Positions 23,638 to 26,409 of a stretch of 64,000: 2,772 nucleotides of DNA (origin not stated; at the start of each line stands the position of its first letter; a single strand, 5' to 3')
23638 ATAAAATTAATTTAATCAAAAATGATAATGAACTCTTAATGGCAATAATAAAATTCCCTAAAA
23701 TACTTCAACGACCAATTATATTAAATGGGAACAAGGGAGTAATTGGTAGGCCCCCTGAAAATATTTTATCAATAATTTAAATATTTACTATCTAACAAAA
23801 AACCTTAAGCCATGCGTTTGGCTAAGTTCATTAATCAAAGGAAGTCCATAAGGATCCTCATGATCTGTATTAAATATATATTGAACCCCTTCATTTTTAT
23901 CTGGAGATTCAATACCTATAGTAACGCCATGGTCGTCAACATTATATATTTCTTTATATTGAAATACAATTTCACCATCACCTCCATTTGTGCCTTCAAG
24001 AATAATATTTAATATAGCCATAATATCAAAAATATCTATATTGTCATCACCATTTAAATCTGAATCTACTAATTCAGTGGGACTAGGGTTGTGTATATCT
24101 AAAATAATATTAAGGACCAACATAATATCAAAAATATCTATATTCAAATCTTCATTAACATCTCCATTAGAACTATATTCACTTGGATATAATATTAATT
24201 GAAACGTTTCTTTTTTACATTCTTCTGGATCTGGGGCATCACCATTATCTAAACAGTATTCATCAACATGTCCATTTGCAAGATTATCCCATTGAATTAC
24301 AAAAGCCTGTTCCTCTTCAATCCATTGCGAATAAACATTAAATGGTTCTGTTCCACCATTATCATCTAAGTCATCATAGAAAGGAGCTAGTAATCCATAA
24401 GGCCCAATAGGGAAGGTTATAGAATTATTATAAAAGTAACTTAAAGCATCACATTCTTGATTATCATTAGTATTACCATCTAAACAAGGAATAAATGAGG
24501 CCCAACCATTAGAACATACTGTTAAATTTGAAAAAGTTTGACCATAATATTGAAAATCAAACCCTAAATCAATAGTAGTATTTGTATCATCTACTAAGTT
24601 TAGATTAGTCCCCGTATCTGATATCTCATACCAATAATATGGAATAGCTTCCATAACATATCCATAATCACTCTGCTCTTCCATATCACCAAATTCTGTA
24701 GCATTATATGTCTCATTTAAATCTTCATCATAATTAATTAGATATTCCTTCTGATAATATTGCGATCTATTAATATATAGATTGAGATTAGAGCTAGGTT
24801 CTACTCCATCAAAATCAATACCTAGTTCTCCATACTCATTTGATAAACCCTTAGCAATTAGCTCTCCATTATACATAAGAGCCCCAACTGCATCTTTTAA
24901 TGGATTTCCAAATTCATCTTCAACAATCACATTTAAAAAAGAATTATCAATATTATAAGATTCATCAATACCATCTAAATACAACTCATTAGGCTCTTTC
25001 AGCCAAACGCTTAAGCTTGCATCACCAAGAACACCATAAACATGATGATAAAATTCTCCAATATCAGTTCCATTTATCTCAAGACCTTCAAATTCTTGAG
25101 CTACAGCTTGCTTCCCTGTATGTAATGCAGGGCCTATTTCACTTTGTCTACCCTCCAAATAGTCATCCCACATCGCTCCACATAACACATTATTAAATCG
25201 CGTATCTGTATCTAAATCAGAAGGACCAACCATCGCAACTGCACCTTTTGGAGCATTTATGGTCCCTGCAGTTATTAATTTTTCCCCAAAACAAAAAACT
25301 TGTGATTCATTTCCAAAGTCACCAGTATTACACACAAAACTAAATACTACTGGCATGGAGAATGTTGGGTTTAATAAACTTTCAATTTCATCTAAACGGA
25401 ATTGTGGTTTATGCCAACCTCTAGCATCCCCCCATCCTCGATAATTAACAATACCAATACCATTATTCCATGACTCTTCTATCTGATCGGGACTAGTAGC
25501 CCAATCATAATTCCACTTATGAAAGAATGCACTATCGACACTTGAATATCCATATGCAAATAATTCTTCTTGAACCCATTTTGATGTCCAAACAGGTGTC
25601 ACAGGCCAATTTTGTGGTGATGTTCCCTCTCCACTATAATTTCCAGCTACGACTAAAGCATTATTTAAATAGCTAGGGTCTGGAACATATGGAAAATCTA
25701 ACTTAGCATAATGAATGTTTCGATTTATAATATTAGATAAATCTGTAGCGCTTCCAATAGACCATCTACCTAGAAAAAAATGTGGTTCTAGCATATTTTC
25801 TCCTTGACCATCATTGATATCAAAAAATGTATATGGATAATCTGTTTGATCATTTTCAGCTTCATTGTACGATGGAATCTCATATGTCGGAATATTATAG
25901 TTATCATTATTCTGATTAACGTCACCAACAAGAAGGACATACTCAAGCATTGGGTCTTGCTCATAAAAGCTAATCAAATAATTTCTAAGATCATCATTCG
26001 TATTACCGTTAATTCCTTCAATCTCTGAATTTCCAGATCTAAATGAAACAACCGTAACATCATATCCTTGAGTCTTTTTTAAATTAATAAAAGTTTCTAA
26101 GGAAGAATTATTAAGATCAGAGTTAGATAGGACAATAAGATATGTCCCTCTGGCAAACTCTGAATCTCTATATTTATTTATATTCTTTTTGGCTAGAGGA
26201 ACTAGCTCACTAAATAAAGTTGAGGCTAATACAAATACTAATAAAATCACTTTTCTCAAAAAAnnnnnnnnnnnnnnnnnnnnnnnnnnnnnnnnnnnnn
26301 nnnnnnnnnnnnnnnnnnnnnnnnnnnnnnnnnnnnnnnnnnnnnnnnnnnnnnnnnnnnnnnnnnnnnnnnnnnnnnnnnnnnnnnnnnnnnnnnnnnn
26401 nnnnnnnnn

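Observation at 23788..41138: Ten-gene operon embedding poly-gamma-glutamate synthesis among dockerin-tagged C25-like and M14 exoproteins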

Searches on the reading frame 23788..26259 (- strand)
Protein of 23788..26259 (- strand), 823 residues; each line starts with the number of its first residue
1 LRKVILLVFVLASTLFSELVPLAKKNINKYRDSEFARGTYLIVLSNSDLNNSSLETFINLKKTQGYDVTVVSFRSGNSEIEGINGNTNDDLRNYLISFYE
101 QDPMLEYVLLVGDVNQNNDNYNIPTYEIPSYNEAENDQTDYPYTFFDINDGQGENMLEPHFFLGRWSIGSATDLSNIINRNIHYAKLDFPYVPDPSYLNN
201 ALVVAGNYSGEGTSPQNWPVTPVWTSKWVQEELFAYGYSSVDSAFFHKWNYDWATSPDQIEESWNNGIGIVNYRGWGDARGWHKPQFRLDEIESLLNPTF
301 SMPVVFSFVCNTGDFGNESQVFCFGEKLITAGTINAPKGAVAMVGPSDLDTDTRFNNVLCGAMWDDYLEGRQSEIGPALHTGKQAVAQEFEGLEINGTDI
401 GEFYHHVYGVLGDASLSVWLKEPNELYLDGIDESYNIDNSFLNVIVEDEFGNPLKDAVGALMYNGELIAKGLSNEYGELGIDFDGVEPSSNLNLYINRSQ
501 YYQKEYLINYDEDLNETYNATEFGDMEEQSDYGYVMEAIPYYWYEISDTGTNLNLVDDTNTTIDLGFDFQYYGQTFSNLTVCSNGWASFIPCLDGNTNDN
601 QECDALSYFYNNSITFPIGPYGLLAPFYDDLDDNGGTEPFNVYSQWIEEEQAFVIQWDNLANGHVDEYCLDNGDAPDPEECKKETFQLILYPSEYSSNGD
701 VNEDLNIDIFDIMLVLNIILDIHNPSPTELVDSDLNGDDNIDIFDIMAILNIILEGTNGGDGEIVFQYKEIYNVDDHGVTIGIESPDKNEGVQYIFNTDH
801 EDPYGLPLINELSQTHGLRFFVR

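Call 4: search_protein_families(library=pfam, proteins=[window:23788-26259:-], max_evalue=0.01)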
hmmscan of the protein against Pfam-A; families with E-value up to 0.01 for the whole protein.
window:23788-26259:- (823 aa): 2 families
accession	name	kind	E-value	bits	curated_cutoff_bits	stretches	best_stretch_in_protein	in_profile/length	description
PF01364.23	Peptidase_C25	-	1.9e-54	185.8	23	1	40-417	1-373/374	Peptidase family C25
PF00404.24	Dockerin_1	-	1.1e-05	26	22.9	1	699-753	2-56/57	Dockerin type I domain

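Call 5: search_protein_families(library=ncbifam, proteins=[window:23788-26259:-], max_evalue=0.01)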
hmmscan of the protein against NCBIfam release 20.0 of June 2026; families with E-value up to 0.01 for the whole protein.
window:23788-26259:- (823 aa): 0 families

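Call 72: search_solved_structures(query=window:23788-26259:-, max_evalue=1, show_alignments=1)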
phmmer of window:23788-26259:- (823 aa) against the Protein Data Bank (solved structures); distinct sequences matched with E-value up to 1: 3.
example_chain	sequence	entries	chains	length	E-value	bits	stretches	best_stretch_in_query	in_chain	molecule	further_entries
1cvr_A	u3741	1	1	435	1.2e-14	56.7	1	160-346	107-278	GINGIPAIN R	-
4ief_B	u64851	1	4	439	2.1e-14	55.8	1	160-346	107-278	Gingipain R2 Mature Domain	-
5nrm_B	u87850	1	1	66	0.97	10.6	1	699-755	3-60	DocCel5: Type I dockerin repeat domain from A. cellulolyticus family 5 endoglucanase WP_01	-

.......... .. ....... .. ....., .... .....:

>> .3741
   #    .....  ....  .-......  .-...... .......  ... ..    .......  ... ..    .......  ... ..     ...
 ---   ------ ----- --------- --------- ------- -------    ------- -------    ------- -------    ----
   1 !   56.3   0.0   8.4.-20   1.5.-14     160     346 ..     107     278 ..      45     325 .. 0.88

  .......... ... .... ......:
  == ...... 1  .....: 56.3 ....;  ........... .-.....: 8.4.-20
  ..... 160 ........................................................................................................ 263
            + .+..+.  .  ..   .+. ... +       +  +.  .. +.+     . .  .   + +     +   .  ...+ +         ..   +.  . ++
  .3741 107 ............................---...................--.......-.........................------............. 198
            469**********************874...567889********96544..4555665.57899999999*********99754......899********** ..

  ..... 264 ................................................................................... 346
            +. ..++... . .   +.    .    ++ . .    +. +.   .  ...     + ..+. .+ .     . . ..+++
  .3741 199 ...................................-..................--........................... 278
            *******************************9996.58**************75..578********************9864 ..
